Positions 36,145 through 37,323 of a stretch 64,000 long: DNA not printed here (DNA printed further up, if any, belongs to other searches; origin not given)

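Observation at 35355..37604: Csd1/Csd2/CcmA-like cell-shape module: active M23, degenerate M23 and bactofilin in one operon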

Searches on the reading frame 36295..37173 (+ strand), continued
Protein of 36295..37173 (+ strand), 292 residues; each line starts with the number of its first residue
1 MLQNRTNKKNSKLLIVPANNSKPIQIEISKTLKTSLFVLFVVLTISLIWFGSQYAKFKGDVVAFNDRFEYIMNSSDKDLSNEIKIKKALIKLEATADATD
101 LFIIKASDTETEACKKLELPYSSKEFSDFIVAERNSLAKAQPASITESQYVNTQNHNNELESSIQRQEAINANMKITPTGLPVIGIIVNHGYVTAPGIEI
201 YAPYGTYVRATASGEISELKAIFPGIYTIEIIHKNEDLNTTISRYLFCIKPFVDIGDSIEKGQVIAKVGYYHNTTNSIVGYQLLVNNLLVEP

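Call 38: find_related_loci(query=A4, collection=genome_contigs, flank=5000)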
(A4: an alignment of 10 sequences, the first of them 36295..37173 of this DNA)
Query A4 (292 aa) in genome_contigs; peptide patterns used: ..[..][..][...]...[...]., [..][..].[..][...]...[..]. (x = any residue, [..] = any of these).
600 stretches matched a pattern (row limit reached: there are more); 70 encode a relative of the query (tblastn E <= 1e-3); 70 distinct loci.
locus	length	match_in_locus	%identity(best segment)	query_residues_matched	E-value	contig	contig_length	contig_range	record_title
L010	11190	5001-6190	31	2-292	1e-34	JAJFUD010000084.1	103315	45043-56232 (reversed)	MAG: bacterium isolate bin.371 k141_1089249, whole genome shotgun sequence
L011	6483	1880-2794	23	2-292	5e-14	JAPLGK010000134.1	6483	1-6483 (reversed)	MAG: Caldiserica bacterium isolate LacPavin_0920_SED5_MAG_59_17 LacPavin_0920_SED5_scaffold_953109, whole genome shotgun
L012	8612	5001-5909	26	2-292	2e-11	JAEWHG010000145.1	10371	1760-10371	MAG: Bacillota bacterium isolate OH_PBlB_60 k127_344647, whole genome shotgun sequence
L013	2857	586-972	32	171-292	3e-11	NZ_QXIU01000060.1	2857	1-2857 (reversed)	Candidatus Cryosericum odellii strain SMC5 SMC5_60, whole genome shotgun sequence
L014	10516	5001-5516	30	127-292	5e-11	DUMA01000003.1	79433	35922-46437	MAG TPA_asm: Thermoanaerobacterales bacterium isolate AS04akNAM_31 2566_AS04, whole genome shotgun sequence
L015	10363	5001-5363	34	178-292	2e-10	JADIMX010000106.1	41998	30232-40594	MAG: Candidatus Fimicola merdigallinarum isolate F6-4510 F6M83__C73782_L41998_SRR9113702, whole genome shotgun sequence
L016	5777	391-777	29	171-292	4e-10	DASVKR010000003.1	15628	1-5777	MAG TPA_asm: Candidatus Cryosericum sp. isolate SMAG_U3051 k141_1152136, whole genome shotgun sequence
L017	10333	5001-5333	32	188-292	4e-9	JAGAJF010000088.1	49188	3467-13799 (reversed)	MAG: Oscillospiraceae bacterium isolate RGIG8492 Water_deer_Cecum-1__c189184, whole genome shotgun sequence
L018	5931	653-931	35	197-292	4e-9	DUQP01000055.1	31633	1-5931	MAG TPA_asm: Bacillota bacterium isolate AS08sgBPME_412 280203_AS08, whole genome shotgun sequence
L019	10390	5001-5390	31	169-292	5e-9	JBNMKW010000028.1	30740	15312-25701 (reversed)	MAG: Megasphaera sp. isolate CM_BacMeg1398.33 k141_37422_length_30740_cov_21.8874, whole genome shotgun sequence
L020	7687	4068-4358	31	192-292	1e-8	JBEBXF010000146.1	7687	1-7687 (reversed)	MAG: Eoetvoesiella caeni isolate T2.bin.46 NODE_35198_length_7687_cov_6.002752, whole genome shotgun sequence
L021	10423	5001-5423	32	160-292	2e-8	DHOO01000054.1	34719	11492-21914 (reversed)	MAG TPA_asm: Firmicutes bacterium UBA5388 UBA5388_contig_12884, whole genome shotgun sequence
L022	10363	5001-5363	33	178-292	4e-8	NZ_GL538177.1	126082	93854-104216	Megasphaera micronuciformis F0359 Scfld7, whole genome shotgun sequence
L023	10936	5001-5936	23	1-292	4e-8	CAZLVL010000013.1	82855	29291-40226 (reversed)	MAG TPA_asm: uncultured Clostridiaceae bacterium isolate binchicken_co173_63 genome assembly, contig: NODE_951_length_82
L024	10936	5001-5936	23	1-292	4e-8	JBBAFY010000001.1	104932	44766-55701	MAG: Tissierellales bacterium isolate SO_2017_LW2_59 scaffold_411_c1_LW138R_2017, whole genome shotgun sequence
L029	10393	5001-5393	30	168-292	1e-7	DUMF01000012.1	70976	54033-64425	MAG TPA_asm: Bacillota bacterium isolate AS04akNAM_41 19883_AS04, whole genome shotgun sequence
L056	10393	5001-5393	31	164-292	1e-5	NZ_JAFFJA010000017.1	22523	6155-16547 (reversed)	Tepidanaerobacter sp. GT38 sequence017, whole genome shotgun sequence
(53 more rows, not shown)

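Call 48: list_cluster_members(proteins=[P0149, P0154, P0313, P0331, P0332, P0333])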
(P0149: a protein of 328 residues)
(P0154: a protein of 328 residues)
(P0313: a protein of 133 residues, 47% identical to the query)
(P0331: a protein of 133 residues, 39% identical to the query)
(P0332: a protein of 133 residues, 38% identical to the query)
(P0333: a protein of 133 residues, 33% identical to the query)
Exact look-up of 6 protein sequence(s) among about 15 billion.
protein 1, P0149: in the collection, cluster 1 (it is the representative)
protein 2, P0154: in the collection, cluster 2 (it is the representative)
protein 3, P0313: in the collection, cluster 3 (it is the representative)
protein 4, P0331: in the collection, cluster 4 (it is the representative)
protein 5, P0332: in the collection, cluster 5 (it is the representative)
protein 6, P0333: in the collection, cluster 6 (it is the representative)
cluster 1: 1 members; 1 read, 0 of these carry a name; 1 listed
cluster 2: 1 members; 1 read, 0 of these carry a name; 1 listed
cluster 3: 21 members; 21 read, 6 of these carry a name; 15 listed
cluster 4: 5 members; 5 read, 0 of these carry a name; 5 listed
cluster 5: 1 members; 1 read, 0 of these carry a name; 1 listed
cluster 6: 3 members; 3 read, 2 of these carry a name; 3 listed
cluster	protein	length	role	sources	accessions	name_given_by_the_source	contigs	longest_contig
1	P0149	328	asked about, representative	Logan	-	-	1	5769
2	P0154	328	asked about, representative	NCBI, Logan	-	-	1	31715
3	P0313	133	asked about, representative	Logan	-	-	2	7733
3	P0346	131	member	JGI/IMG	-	cytoskeletal protein CcmA (bactofilin family)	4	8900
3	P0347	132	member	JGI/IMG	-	cytoskeletal protein CcmA (bactofilin family)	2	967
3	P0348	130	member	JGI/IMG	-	cytoskeletal protein CcmA (bactofilin family)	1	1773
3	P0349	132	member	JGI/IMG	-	cytoskeletal protein CcmA (bactofilin family)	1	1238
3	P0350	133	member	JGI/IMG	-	cytoskeletal protein CcmA (bactofilin family)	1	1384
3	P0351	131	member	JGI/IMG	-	cytoskeletal protein CcmA (bactofilin family)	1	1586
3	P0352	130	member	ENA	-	-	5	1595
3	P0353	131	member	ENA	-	-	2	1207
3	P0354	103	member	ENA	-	-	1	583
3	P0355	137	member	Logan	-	-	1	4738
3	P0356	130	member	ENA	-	-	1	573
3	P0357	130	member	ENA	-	-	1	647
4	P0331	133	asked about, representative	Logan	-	-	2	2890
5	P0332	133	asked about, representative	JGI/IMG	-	-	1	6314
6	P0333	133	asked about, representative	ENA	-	-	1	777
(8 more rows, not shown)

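Call 52: predict_structure(alignment_id=A6)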
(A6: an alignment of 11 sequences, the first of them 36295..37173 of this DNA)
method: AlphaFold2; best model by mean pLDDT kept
length: 292 residues; sequences in the alignment: 11
mean_pLDDT: 71.3   pTM: 0.38
mean pLDDT of the five models: 71.3, 69.7, 68.1, 67.5, 64.8
residues with pLDDT >= 90: 45; 70-90: 124; 50-70: 76; < 50: 47
segments of 3 or more residues with pLDDT < 50: 1-9, 118-124, 136-152, 176-178, 180-186
pLDDT, mean of each block of 10 residues (from residue 1): 40 59 62 81 89 85 74 60 71 80 79 59 50 49 34 61 78 54 47 71 88 91 89 74 92 93 91 84 84 69
secondary structure, 60 per line:
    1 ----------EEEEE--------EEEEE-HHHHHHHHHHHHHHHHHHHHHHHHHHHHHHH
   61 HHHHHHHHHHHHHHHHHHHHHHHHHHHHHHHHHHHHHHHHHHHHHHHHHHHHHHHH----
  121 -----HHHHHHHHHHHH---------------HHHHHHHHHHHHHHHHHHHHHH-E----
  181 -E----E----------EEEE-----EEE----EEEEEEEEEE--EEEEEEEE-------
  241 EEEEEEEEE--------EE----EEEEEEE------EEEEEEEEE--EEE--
elements in order: E11-15 E24-28 H30-116 H126-137 H153-174 E198-201 E207-209 E214-223 E226-233 E241-249 E264-270 E277-285 E288-290

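Call 54: fold_search(model_id=the predicted structure, library=pdb)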
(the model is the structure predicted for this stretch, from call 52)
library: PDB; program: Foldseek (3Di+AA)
matches with E <= 10: 424; with E <= 0.001: 57
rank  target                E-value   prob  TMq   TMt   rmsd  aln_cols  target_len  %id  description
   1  4bh5_A                3.8e-07  1.00  0.31  0.65   3.5       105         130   21  LytM domain of EnvC, an activator of cell wall amidases in Escherichia coli (released 2013-07-03)
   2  6ue4_A                8.1e-07  1.00  0.30  0.25   2.2        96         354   26  ShyA Endopeptidase from Vibrio cholerae (Closed form) (released 2020-05-27)
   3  4lxc_B                9.1e-07  1.00  0.31  0.37   3.3       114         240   24  The antimicrobial peptidase lysostaphin from Staphylococcus simulans (released 2014-07-09)
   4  4qpb_B                9.1e-07  1.00  0.32  0.65   3.6       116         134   24  Catalytic domain of the antimicrobial peptidase lysostaphin from Staphylococcus simulans crystallized in the absence o (released 2014-07-09)
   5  6ue4_B                1.1e-06  1.00  0.31  0.26   5.8       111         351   24  ShyA Endopeptidase from Vibrio cholerae (Closed form) (released 2020-05-27)
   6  2b13_A                1.4e-06  1.00  0.31  0.66   3.2       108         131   21  Truncated S. aureus LytM, P41 crystal form (released 2006-01-10)
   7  7qrl_A                1.4e-06  1.00  0.32  0.62   3.7       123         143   20  LytM domain of DipM, a coordinator of a complex net of autolysins in Caulobacter crescentus (released 2023-06-21)
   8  8tzl_E                1.5e-06  1.00  0.31  0.26  28.9       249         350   16  Cryo-EM structure of Vibrio cholerae FtsE/FtsX/EnvC complex, full-length (released 2023-12-20)
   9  6smk_B                1.7e-06  1.00  0.28  0.61   3.0       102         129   25  Crystal structure of catalytic domain A109H mutant of prophage-encoded M23 protein EnpA from Enterococcus faecalis. (released 2020-09-09)
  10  4qpb_A                1.7e-06  1.00  0.31  0.64   3.6       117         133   23  Catalytic domain of the antimicrobial peptidase lysostaphin from Staphylococcus simulans crystallized in the absence o (released 2014-07-09)
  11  8c0j_B                2.1e-06  1.00  0.32  0.67   3.8       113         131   20  Structure of AmiB enzymatic domain bound to the EnvC LytM domain (released 2023-06-14)
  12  6smk_E                2.2e-06  1.00  0.31  0.65   4.0       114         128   24  Crystal structure of catalytic domain A109H mutant of prophage-encoded M23 protein EnpA from Enterococcus faecalis. (released 2020-09-09)
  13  2hsi_A                2.2e-06  1.00  0.30  0.38  14.1       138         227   22  Crystal structure of putative peptidase M23 from pseudomonas aeruginosa, New York Structural Genomics Consortium (released 2006-08-08)
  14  7qrl_C                2.5e-06  1.00  0.31  0.57   4.0       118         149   19  LytM domain of DipM, a coordinator of a complex net of autolysins in Caulobacter crescentus (released 2023-06-21)
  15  6tpi_A                2.6e-06  1.00  0.32  0.25  29.8       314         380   16  EnvC bound to the FtsX periplasmic domain (released 2020-11-04)
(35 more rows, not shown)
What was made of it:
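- On EnvC/NlpD-type dLytM amidase activators: The EnvC LytM domain is the top fold hit, by a negligible margin (call 54).
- The top Foldseek hit of the ORF2 model is the EnvC LytM domain, 4bh5_A, 3.8e-7 (call 54). The margin over other M23 folds is trivial (Csd1/Csd2 chains score about 5e-6, call 54).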

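Call 57: search_protein_families(library=pfam, proteins=[L023:6412-9030:+, L014:5934-6884:+, L056:5844-6749:+, L029:5877-6575:+, L013:1521-2857:+, L016:1386-3245:+, L010:6710-9298:+, L014:3960-4541:+, L014:3163-3855:+, L014:1943-3085:+], max_evalue=0.001)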
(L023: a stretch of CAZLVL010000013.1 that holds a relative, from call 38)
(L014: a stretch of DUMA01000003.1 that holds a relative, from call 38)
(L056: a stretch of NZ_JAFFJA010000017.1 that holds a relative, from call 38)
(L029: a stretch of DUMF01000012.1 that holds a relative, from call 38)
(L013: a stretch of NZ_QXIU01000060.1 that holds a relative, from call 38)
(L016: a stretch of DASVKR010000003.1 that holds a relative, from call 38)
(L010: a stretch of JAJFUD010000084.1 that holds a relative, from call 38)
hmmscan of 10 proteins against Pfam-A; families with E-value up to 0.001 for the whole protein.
L023:6412-9030:+ (872 aa): 2 families
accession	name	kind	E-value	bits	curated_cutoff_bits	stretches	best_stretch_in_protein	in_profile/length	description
PF00912.28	Transgly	-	5.6e-56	189.2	27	1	93-274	2-177/178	Transglycosylase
PF00905.27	Transpeptidase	-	4e-28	98.9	22.1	1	390-681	2-297/299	Penicillin binding protein transpeptidase domain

L014:5934-6884:+ (316 aa): 2 families
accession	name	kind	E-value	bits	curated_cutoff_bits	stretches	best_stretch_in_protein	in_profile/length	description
PF19279.4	YegS_C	-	9.6e-43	146.1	27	1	152-307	3-157/158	YegS C-terminal NAD kinase beta sandwich-like domain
PF00781.29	DAGK_cat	-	2.3e-31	108.4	23.6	1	25-142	2-124/125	Diacylglycerol kinase catalytic domain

L056:5844-6749:+ (301 aa): 2 families
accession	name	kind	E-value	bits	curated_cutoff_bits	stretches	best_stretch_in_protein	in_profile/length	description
PF19279.4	YegS_C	-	6.4e-43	146.7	27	1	140-294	3-157/158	YegS C-terminal NAD kinase beta sandwich-like domain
PF00781.29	DAGK_cat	-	6.5e-33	113.4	23.6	1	13-130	2-124/125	Diacylglycerol kinase catalytic domain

L029:5877-6575:+ (232 aa): 2 families
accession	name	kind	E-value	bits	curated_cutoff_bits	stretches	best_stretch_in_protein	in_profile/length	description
PF00156.33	Pribosyltran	-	8.3e-20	71.1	26.3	1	5-176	7-136/158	Phosphoribosyl transferase domain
PF14681.12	UPRTase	-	1e-05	25.6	27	1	123-179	115-174/206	Uracil phosphoribosyltransferase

L013:1521-2857:+ (445 aa): 2 families
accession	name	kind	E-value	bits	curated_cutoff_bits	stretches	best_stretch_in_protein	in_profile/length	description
PF02730.20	AFOR_N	-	3.6e-65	219.9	29.8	1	58-258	2-199/199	Aldehyde ferredoxin oxidoreductase, N-terminal domain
PF01314.23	AFOR_C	-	9.2e-49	167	27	1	280-445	13-178/385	Aldehyde ferredoxin oxidoreductase, domains 2 & 3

L016:1386-3245:+ (619 aa): 2 families
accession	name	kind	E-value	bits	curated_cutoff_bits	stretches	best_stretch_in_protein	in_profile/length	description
PF01314.23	AFOR_C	-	4.3e-121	405.1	27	1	234-607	17-385/385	Aldehyde ferredoxin oxidoreductase, domains 2 & 3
PF02730.20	AFOR_N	-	3.5e-63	213.4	29.8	1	8-208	2-199/199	Aldehyde ferredoxin oxidoreductase, N-terminal domain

L010:6710-9298:+ (862 aa): 7 families
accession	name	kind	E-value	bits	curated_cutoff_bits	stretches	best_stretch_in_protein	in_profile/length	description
PF07833.16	Cu_amine_oxidN1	-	1.1e-50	170.5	24.2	2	750-856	2-108/108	Copper amine oxidase N-terminal domain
PF13360.13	PQQ_2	-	1.3e-28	100.7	27.6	2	281-437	6-158/233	Outer membrane protein assembly factor BamB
PF09136.16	Glucodextran_B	-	4e-21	75.2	27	2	656-727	2-75/83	Glucodextranase, domain B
PF13570.13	Beta-prop_ACSF4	-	1.2e-11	45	133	1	282-409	33-153/329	Beta-alanine-activating enzyme, beta-propeller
PF01011.28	PQQ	-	0.00029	20.1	26.7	0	348-387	46-85/595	Glucose/ethanol/alcohol dehydrogenase, beta-propeller domain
PF19077.6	Big_13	-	0.00057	20.8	27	0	581-652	20-102/102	Bacterial Ig-like domain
PF17936.7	Big_6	-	0.00067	20.3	27.6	0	586-648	11-80/83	Bacterial Ig domain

L014:3960-4541:+ (193 aa): 1 family
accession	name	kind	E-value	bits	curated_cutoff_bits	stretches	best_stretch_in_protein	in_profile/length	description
PF14584.11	DUF4446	-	1.9e-48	164.7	27.4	1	43-190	2-149/150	Protein of unknown function (DUF4446)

L014:3163-3855:+ (230 aa): 1 family
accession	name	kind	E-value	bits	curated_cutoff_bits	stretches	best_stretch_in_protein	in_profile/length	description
PF04474.17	DUF554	-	1.6e-82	276.7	25.1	1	2-222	1-219/220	Protein of unknown function (DUF554)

L014:1943-3085:+ (380 aa): 5 families
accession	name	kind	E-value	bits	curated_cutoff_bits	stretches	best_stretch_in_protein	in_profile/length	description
PF00266.25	Aminotran_5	-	6.8e-99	331.8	21.5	1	2-367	1-369/371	Aminotransferase class-V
PF00155.27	Aminotran_1_2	-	1.1e-13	51.5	19.7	1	43-175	40-187/361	Aminotransferase class I and II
PF01041.23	DegT_DnrJ_EryC1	-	2.7e-13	50.3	19.8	1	62-179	38-151/360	DegT/DnrJ/EryC1/StrS aminotransferase family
PF01053.26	Cys_Met_Meta_PP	-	4.8e-11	42.3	27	1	61-181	65-181/381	Cys/Met metabolism PLP-dependent enzyme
PF01212.27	Beta_elim_lyase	-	1.8e-09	37.8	27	1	47-206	34-206/288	Beta-eliminating lyase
